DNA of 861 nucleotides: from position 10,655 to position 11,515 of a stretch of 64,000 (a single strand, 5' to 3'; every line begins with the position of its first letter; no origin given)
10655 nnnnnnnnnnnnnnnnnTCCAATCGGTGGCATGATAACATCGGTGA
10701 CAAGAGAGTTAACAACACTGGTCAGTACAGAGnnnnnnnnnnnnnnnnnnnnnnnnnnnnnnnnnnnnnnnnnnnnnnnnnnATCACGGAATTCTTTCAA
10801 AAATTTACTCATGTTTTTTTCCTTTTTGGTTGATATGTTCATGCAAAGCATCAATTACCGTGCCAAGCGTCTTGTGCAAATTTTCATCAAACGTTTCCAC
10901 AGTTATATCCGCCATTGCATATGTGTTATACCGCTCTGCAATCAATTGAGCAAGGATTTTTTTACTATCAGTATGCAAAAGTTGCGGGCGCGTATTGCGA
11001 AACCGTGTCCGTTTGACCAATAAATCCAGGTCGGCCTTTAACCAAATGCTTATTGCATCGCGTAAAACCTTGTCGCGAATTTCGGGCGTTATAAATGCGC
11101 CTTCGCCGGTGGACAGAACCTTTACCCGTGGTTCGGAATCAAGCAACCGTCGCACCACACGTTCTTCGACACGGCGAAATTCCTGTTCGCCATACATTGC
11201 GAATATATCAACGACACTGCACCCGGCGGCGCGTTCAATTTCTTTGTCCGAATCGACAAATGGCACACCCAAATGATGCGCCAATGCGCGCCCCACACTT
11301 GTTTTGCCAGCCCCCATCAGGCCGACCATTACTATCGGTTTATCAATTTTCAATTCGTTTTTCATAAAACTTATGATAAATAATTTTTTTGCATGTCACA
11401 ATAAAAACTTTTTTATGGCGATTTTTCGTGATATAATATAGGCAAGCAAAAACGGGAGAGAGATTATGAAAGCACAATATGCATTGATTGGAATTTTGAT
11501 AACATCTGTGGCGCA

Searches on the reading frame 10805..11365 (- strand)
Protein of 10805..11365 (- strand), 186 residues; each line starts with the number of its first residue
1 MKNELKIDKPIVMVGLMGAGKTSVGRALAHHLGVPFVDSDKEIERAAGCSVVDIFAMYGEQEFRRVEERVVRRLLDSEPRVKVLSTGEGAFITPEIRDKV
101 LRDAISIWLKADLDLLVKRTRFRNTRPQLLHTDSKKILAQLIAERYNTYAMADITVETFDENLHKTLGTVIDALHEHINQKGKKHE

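Call 56: search_protein_families(library=pfam, proteins=[window:10805-11365:-], max_evalue=0.0001)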
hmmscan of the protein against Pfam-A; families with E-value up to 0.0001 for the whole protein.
window:10805-11365:- (186 aa): 4 families
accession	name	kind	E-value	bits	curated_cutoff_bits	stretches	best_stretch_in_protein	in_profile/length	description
PF01202.28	SKI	-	8.4e-39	133.7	22.1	1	17-168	1-152/159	Shikimate kinase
PF13238.12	AAA_18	-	4.7e-07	30.7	29.4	1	11-127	1-115/128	AAA domain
PF13671.12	AAA_33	-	4e-06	27.6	27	1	11-51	2-42/143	AAA domain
PF13189.12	Cytidylate_kin2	-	5.9e-06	27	28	0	15-54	6-44/176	Cytidylate kinase-like family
